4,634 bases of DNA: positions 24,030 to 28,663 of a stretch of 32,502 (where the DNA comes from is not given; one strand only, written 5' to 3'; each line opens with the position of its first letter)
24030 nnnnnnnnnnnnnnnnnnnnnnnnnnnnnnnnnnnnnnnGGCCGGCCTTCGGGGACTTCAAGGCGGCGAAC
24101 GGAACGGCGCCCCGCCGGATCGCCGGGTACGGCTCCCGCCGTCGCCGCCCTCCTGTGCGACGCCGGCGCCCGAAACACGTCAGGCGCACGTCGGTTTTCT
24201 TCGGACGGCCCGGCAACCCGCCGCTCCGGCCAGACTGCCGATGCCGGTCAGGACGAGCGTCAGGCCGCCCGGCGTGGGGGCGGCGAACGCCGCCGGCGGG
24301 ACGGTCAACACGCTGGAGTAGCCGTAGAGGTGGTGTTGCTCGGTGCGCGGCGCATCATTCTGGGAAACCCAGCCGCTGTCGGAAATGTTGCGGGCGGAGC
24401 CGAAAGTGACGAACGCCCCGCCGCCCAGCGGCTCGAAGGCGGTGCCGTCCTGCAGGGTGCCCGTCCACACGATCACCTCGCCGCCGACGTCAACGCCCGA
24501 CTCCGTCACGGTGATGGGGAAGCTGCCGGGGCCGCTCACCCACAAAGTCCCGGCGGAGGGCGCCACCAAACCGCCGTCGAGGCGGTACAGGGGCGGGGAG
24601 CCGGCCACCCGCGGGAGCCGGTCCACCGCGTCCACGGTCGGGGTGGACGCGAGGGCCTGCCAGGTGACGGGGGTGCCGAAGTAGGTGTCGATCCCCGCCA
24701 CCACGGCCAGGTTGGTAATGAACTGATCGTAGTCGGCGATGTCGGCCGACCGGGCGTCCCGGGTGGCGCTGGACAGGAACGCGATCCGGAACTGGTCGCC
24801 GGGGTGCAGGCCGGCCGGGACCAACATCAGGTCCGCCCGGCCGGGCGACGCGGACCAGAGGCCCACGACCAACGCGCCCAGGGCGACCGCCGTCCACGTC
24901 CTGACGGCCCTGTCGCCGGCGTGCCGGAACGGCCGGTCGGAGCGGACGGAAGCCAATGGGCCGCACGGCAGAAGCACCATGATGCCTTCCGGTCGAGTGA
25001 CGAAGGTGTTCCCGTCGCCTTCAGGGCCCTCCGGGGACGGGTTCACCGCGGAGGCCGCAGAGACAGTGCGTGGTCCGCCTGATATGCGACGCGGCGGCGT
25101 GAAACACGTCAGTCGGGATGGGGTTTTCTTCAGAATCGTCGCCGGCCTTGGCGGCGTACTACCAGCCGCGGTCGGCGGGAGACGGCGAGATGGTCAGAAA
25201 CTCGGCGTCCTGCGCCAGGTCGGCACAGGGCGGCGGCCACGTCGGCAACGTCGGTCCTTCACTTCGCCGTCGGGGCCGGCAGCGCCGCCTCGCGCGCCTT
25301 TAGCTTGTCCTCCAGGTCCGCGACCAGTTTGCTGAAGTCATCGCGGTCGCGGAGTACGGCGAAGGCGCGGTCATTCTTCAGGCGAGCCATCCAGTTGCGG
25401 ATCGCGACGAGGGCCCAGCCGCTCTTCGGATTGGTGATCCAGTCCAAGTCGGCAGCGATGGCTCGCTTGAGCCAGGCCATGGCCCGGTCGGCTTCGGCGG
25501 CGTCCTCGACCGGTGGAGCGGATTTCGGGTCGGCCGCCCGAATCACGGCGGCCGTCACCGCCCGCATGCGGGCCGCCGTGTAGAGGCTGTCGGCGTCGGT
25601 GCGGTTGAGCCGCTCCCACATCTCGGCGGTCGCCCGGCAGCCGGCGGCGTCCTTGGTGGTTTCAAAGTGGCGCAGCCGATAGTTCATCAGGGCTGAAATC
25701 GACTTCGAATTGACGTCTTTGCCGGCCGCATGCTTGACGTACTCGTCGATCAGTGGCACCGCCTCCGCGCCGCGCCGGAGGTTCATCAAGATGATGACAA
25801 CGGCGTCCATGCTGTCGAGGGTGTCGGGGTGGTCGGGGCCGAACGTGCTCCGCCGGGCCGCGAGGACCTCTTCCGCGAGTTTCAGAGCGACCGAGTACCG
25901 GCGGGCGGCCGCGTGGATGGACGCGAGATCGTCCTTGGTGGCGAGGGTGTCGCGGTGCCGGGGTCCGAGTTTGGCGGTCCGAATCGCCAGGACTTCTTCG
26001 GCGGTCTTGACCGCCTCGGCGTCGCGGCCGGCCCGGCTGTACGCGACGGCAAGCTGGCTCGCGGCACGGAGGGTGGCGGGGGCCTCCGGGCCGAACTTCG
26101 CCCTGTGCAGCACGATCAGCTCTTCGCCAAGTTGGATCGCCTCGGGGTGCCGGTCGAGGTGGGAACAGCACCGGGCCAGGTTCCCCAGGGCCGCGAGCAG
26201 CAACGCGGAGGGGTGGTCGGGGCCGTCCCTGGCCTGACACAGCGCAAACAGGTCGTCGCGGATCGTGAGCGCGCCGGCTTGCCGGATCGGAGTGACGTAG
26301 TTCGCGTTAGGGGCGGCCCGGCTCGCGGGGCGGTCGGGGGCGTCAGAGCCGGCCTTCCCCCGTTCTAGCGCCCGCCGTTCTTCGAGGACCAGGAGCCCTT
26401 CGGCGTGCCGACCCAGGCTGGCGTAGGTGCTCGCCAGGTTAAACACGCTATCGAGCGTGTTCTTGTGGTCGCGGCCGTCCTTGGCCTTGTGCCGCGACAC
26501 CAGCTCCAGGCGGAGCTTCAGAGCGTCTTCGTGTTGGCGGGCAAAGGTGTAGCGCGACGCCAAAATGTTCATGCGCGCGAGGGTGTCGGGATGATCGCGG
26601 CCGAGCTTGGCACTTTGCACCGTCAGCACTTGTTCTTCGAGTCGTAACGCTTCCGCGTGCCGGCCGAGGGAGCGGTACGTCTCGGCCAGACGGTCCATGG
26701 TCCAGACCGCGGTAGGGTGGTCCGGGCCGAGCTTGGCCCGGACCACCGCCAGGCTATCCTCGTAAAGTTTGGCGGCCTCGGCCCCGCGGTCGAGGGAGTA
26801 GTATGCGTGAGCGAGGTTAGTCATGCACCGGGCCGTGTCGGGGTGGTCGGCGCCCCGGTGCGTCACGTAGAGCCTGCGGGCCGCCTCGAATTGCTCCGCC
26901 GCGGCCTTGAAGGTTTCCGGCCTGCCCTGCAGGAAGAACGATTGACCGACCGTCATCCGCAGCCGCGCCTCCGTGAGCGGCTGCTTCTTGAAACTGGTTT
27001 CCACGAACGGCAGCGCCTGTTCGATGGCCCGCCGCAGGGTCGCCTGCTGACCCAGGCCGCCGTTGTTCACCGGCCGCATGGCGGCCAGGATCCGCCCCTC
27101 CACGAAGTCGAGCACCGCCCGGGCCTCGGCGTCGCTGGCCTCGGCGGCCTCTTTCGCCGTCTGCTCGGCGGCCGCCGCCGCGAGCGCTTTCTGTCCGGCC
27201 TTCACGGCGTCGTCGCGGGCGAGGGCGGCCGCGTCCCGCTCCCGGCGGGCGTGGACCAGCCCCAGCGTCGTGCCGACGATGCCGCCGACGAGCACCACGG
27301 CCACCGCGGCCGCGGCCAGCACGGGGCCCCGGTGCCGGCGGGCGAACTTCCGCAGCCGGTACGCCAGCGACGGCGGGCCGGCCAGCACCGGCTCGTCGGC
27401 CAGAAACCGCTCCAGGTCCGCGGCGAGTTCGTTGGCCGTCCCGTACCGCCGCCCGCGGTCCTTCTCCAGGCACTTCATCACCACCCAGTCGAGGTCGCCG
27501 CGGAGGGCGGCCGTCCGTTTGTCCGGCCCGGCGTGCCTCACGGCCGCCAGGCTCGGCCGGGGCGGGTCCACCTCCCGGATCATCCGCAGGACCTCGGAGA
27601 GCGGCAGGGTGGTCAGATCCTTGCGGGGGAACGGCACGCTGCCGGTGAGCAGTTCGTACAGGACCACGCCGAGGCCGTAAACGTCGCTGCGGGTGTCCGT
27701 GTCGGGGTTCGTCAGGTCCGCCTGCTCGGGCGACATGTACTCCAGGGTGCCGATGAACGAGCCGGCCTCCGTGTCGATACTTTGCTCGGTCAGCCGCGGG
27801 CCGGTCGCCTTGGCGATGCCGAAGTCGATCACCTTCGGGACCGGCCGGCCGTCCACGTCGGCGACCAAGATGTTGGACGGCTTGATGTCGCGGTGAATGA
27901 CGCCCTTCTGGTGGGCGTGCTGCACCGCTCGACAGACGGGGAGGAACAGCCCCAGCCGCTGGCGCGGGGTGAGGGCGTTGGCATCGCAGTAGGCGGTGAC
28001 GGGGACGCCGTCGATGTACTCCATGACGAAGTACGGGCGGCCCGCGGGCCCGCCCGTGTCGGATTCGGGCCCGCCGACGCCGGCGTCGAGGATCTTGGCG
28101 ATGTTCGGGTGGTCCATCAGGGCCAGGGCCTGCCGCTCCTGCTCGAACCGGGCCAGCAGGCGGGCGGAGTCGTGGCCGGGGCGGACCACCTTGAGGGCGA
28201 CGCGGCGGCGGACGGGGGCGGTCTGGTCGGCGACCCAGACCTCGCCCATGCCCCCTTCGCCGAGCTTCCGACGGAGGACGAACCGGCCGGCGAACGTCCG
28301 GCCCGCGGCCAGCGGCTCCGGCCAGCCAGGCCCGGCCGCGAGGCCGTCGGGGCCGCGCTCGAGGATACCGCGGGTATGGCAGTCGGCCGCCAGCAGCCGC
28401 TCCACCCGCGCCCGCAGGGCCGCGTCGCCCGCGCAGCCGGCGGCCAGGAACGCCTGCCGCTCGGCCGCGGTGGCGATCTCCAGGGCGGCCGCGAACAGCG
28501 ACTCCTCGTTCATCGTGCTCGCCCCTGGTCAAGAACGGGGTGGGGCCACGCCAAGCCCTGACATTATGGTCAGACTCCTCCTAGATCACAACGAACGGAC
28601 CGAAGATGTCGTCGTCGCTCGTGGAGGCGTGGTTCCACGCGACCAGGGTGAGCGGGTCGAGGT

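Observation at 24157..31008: A conserved 48-nt element in three same-orientation copies, each in front of a secreted-protein gene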

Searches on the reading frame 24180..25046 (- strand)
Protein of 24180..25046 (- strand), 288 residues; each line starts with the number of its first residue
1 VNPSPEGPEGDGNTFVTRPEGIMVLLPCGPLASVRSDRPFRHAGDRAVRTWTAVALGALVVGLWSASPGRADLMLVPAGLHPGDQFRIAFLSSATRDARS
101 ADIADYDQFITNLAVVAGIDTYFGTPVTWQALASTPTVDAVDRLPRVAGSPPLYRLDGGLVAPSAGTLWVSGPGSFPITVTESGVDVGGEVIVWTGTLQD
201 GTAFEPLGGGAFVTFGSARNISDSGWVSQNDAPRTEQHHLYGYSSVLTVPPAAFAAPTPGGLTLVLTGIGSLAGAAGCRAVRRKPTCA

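Call 11: search_protein_families(library=pfam, proteins=[window:24180-25046:-], max_evalue=0.01)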
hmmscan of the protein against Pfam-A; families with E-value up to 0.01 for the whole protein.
window:24180-25046:- (288 aa): 0 families

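Call 40: search_protein_families(library=ncbifam, proteins=[window:24180-25046:-], max_evalue=0.01)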
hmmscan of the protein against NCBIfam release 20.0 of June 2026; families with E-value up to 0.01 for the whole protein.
window:24180-25046:- (288 aa): 0 families

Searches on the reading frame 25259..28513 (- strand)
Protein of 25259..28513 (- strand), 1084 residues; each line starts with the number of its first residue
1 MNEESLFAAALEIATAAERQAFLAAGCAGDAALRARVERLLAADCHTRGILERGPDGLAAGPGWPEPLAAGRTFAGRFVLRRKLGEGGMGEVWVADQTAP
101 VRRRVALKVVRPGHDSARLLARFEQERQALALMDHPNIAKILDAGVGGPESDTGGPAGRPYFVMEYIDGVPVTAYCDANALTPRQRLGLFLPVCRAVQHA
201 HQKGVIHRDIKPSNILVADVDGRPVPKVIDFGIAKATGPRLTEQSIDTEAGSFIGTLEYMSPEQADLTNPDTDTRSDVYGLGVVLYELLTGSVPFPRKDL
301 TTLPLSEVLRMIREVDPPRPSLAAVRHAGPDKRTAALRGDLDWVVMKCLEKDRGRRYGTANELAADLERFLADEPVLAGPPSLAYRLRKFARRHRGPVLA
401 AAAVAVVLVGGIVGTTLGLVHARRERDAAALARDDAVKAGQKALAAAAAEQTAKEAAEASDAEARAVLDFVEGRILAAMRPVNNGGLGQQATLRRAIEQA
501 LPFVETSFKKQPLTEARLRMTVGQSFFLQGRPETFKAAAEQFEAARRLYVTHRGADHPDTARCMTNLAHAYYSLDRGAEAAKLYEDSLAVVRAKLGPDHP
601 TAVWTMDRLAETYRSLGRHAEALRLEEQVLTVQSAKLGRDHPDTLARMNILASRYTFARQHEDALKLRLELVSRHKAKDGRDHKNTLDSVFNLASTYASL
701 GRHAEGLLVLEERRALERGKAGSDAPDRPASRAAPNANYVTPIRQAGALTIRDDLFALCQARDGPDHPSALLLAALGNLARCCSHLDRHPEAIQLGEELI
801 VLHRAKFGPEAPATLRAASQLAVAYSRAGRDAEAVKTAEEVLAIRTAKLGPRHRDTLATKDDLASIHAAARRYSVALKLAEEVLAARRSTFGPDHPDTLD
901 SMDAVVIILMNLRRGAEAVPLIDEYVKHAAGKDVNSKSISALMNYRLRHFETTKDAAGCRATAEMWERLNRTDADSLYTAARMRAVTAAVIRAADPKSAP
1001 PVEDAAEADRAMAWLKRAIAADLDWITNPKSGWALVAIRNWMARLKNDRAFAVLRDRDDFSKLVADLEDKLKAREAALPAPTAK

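Call 11: search_protein_families(library=pfam, proteins=[window:25259-28513:-], max_evalue=0.01)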
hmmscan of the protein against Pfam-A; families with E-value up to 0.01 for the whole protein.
window:25259-28513:- (1084 aa): 11 families
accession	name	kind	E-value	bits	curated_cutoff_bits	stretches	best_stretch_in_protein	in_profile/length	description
PF13374.12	TPR_10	-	7.4e-45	150.2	27.5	4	560-600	1-41/42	Tetratricopeptide repeat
PF13424.12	TPR_12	-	1.7e-42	143.9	30.1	6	566-632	8-74/77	Tetratricopeptide repeat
PF00069.31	Pkinase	-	9.8e-39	133.8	31.7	1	80-360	3-255/263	Protein kinase domain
PF07714.23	PK_Tyr_Ser-Thr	-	4.2e-26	92.2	23.1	1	80-300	3-210/258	Protein tyrosine and serine/threonine kinase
PF24885.1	TPR_NPHP3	-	8e-15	55.3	100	3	553-633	133-213/239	Nephrocystin-3 TPR domain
PF13176.12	TPR_7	-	9.7e-14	50.7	27.9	0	818-850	2-34/36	Tetratricopeptide repeat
PF00515.34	TPR_1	-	4.6e-08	33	27.8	0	561-588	1-28/34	Tetratricopeptide repeat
PF13181.12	TPR_8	-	6.6e-06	26.3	25.7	0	561-588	1-28/34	Tetratricopeptide repeat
PF03109.22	ABC1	-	0.0003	20.4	22.9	1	161-240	144-220/244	ABC1 atypical kinase-like domain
PF13431.12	TPR_17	-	0.00035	21.1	24.4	0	599-623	9-33/34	Tetratricopeptide repeat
PF17667.7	Pkinase_fungal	-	0.0011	18.3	24.1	1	195-263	297-363/387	Fungal protein kinase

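Call 65: find_encoding_contigs(protein=window:25259-28513:-, flank=10000, max_places=4)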
Protein window:25259-28513:- (1084 aa): 2 contigs read that carry it; 2 places shown.
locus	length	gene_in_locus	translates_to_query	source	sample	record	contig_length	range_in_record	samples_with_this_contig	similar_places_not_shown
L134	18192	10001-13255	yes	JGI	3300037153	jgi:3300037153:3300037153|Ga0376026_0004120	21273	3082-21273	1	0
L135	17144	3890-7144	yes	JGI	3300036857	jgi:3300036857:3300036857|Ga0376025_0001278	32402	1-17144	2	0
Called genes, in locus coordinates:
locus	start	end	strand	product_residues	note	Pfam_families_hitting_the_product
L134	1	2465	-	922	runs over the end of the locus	PF15907:Itfg2 (faint), PF25292:Beta-prop_CGLA (faint), PF01839:FG-GAP (faint), PF13517:FG-GAP_3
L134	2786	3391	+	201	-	PF07638:Sigma70_ECF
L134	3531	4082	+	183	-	-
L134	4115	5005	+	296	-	-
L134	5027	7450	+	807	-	PF25954:Beta-barrel_RND_2 (weak)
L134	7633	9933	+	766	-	-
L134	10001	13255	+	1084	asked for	PF00069:Pkinase, PF07714:PK_Tyr_Ser-Thr, PF13424:TPR_12, PF13374:TPR_10, PF13424:TPR_12, PF13374:TPR_10, PF13424:TPR_12, PF13374:TPR_10, +5 more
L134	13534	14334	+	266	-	-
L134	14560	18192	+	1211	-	?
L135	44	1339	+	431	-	PF25919:BSH_CusB (faint), PF25881:HH_YBHG (faint), PF25954:Beta-barrel_RND_2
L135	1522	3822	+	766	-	-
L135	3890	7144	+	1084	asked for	PF00069:Pkinase, PF07714:PK_Tyr_Ser-Thr, PF13424:TPR_12, PF13374:TPR_10, PF13424:TPR_12, PF13374:TPR_10, PF13424:TPR_12, PF13374:TPR_10, +5 more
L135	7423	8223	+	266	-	-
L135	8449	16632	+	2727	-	PF04151:PPC (faint), PF25023:TEN_YD-shell, PF05593:RHS_repeat, PF25023:TEN_YD-shell, PF05593:RHS_repeat, PF24595:DUF7619 (weak)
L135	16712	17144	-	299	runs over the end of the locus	PF07920:DUF1684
